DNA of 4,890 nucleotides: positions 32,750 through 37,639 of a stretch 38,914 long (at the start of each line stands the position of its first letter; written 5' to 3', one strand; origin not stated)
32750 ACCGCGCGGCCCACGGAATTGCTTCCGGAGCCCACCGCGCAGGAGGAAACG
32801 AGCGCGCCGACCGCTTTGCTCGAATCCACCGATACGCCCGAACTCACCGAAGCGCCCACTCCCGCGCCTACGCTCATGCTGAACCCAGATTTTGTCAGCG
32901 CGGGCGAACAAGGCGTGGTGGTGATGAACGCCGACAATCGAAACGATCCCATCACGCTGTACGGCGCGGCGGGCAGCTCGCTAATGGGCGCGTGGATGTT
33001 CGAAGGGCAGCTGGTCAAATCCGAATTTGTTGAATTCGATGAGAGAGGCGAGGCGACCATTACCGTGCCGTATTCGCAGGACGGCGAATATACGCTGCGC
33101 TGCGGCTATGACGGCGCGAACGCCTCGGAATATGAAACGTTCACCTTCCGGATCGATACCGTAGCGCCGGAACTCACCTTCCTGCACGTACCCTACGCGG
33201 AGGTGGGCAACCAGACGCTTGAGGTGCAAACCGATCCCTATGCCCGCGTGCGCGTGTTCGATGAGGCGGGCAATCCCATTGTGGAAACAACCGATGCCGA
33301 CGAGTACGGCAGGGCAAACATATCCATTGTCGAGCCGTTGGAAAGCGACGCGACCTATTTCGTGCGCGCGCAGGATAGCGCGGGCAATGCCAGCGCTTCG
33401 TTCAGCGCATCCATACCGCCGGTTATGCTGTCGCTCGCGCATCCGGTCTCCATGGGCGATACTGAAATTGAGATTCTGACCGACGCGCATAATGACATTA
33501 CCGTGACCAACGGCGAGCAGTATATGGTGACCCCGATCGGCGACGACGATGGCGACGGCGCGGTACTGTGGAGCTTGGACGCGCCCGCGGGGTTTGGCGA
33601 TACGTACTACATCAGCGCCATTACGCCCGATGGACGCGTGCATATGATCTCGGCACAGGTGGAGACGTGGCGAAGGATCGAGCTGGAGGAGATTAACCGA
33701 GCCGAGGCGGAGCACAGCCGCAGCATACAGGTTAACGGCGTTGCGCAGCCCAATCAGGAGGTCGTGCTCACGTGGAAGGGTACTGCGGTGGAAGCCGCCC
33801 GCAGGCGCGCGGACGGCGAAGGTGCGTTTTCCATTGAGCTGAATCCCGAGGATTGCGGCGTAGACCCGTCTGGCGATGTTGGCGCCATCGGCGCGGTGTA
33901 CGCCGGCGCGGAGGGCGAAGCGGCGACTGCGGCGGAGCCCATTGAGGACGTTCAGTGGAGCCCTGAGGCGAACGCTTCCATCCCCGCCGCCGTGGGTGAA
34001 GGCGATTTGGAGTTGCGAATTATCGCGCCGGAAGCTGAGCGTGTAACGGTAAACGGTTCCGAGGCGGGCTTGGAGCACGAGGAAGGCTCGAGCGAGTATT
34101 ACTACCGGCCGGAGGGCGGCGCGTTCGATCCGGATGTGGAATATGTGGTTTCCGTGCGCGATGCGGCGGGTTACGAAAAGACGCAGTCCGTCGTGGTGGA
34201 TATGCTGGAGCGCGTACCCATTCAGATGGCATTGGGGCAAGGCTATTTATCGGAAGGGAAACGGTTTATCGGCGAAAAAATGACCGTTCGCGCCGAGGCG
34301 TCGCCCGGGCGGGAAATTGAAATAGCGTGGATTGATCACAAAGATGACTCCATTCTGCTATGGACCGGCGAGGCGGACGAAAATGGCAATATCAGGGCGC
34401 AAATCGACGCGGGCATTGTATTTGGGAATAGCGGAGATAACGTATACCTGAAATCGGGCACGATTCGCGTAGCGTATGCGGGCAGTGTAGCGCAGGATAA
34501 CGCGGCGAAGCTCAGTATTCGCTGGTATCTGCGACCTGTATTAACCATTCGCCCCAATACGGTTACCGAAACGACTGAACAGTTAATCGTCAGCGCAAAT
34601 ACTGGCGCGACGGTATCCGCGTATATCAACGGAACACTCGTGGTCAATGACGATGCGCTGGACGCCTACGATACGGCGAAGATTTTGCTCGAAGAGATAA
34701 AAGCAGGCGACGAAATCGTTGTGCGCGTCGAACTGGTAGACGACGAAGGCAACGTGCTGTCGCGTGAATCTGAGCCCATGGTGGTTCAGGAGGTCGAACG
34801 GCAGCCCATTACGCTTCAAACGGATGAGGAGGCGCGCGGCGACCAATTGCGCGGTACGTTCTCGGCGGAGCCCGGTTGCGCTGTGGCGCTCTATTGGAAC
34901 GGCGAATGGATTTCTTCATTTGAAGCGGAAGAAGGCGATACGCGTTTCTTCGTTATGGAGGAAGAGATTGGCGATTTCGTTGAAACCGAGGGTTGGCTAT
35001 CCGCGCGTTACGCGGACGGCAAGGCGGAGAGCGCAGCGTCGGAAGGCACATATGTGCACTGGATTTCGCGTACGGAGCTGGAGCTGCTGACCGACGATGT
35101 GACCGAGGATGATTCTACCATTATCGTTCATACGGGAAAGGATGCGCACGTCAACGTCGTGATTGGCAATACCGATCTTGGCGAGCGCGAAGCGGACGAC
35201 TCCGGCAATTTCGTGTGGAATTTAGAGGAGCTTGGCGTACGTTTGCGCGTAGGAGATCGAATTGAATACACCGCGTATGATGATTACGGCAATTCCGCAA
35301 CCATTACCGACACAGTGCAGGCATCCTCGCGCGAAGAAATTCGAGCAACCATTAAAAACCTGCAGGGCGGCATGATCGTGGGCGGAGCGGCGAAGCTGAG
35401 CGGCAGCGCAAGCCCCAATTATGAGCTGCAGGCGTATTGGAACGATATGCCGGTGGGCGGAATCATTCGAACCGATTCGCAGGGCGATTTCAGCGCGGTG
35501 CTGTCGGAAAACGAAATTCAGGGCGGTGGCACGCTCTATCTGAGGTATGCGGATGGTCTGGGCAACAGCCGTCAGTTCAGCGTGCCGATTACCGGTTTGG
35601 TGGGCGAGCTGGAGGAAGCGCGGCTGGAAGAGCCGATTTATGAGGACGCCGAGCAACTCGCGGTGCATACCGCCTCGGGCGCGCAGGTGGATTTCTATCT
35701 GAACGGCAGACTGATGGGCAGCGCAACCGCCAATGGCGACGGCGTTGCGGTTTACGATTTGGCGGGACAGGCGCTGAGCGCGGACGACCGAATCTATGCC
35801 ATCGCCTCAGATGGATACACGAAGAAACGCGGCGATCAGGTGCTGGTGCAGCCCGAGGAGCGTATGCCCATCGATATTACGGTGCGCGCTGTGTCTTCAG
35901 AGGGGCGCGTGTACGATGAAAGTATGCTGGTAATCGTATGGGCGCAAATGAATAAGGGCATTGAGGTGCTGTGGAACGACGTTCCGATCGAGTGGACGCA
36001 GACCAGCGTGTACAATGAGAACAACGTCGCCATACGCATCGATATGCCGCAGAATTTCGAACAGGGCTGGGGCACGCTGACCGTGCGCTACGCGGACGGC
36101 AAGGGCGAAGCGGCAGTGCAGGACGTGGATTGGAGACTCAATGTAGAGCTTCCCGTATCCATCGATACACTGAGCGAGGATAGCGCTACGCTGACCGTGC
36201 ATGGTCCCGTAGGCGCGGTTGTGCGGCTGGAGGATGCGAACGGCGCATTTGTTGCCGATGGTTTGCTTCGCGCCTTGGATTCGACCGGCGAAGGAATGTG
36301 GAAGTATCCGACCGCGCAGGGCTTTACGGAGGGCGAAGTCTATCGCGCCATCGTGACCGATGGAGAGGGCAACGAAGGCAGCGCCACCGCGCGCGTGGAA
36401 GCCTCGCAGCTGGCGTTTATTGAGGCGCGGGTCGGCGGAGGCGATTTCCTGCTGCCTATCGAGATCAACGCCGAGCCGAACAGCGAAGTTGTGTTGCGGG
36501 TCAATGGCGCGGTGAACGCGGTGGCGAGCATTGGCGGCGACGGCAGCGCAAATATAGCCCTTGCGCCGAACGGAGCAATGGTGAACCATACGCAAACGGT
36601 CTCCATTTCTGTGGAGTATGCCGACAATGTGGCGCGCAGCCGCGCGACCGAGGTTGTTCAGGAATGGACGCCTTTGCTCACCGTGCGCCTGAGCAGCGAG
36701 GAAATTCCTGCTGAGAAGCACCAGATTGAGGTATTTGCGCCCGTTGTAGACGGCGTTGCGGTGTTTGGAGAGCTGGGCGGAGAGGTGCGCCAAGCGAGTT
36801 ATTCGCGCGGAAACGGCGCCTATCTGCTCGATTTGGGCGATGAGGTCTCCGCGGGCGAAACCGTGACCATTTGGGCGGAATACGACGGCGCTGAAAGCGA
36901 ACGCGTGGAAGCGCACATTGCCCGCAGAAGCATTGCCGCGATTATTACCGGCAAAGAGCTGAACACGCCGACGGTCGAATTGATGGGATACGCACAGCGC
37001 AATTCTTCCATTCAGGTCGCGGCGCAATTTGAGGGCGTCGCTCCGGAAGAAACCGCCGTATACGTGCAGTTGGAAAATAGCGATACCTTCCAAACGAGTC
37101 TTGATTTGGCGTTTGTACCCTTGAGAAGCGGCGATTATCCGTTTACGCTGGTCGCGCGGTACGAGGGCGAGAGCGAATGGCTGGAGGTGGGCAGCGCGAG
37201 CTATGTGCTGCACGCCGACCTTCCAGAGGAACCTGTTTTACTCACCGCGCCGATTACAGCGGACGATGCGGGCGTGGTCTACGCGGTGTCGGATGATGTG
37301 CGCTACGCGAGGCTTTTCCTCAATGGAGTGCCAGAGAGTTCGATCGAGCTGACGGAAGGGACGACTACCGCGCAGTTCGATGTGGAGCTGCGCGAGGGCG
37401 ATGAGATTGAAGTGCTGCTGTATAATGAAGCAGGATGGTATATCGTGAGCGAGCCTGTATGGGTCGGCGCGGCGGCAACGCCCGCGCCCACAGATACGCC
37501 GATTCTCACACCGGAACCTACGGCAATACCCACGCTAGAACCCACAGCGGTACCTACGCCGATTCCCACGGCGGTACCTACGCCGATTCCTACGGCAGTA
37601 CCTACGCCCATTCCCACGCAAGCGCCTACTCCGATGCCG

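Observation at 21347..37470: One alternating two-module (A-B) extracellular repeat is shared by the kinase and both FHA receptors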

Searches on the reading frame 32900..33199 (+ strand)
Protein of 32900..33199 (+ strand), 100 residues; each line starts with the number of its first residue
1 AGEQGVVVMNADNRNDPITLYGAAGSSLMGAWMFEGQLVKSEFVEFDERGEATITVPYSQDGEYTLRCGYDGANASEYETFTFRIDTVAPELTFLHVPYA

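Call 51: search_protein_families(library=pfam, proteins=[window:32900-33199:+], max_evalue=0.05)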
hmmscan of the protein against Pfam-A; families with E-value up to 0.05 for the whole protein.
window:32900-33199:+ (100 aa): 1 family
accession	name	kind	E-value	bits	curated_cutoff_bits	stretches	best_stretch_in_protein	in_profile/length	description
PF18079.6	AglB_L1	-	0.031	14.8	23.6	0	46-78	36-63/87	Archaeal glycosylation protein B long peripheral domain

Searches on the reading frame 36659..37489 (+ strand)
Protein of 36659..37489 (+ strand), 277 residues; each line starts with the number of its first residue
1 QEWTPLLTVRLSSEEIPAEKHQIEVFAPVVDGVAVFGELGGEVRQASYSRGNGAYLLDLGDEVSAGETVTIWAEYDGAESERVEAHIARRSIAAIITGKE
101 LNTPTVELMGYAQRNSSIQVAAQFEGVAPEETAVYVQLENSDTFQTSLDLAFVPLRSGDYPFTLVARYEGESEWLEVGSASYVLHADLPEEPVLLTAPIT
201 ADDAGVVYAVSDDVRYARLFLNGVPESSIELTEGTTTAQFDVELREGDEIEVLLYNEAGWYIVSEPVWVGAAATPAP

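Call 51: search_protein_families(library=pfam, proteins=[window:36659-37489:+], max_evalue=0.05)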
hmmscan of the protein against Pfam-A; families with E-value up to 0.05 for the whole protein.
window:36659-37489:+ (277 aa): 1 family
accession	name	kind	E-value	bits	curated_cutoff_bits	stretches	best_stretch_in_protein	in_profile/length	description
PF00018.34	SH3_1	-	0.04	14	22.9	0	241-263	13-35/48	SH3 domain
